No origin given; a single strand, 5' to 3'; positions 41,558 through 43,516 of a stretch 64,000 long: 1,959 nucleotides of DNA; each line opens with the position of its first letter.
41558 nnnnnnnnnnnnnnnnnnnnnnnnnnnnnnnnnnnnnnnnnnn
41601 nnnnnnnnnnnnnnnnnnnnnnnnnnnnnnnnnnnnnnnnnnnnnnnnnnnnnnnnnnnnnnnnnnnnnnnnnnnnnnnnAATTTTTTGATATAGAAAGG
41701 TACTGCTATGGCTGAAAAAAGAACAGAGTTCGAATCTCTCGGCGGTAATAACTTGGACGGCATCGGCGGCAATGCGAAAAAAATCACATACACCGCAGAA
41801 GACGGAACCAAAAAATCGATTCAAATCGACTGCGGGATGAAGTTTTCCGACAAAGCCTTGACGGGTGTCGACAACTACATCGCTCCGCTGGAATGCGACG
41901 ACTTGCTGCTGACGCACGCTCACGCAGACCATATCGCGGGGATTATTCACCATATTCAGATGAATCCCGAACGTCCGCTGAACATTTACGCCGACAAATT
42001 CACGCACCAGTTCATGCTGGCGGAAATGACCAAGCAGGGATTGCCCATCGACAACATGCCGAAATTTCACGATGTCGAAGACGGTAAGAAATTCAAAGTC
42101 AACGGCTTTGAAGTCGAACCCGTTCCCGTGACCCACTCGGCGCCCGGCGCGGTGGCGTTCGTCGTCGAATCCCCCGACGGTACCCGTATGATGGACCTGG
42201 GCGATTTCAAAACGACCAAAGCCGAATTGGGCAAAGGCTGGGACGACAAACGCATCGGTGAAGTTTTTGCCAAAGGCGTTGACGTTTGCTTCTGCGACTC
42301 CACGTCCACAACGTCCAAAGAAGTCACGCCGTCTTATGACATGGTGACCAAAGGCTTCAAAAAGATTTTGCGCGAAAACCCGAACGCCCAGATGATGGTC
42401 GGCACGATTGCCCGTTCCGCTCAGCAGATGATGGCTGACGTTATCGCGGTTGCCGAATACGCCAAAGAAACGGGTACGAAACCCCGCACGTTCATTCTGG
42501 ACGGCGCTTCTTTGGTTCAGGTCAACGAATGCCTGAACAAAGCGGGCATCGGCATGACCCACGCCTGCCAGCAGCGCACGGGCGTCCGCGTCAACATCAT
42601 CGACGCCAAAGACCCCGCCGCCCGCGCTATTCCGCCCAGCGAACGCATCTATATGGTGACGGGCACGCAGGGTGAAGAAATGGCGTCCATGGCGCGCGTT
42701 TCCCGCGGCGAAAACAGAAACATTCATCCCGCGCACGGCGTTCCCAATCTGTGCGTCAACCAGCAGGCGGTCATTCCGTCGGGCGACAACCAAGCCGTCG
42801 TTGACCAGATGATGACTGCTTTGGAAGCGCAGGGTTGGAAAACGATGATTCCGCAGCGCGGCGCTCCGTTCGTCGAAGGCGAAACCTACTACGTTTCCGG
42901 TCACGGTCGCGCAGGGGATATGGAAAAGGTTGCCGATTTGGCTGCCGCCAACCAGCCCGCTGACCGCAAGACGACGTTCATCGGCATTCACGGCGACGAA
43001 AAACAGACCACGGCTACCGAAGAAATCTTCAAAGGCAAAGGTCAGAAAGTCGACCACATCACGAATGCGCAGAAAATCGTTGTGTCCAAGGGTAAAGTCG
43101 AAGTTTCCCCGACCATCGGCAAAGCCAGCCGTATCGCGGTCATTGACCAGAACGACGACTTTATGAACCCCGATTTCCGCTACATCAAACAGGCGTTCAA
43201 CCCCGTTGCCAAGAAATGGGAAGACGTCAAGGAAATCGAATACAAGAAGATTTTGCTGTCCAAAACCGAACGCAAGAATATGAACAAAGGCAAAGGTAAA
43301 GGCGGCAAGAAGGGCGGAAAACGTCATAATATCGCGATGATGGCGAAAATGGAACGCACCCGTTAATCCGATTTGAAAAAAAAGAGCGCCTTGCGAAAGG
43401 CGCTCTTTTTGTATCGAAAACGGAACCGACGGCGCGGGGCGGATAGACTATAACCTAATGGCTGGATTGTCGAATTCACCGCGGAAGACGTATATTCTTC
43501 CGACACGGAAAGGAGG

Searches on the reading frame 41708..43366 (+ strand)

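Call 5: search_protein_families(library=pfam, proteins=[window:41708-43366:+], max_evalue=0.1)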
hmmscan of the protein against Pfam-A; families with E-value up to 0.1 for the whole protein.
window:41708-43366:+ (552 aa): 4 families
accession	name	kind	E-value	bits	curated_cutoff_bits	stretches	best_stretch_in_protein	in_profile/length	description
PF12706.13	Lactamase_B_2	-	9.4e-13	48.6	27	1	60-207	28-173/200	Beta-lactamase superfamily domain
PF00753.33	Lactamase_B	-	5.6e-06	26.9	22.7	1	40-158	20-142/196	Metallo-beta-lactamase superfamily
PF22505.1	RNase_J_b_CASP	-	8e-06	26.1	27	1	297-357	57-113/126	Ribonuclease J, beta-CASP domain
PF23023.1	Anti-Pycsar_Apyc1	-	0.091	12.7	50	0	38-80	32-71/250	Anti-Pycsar protein Apyc1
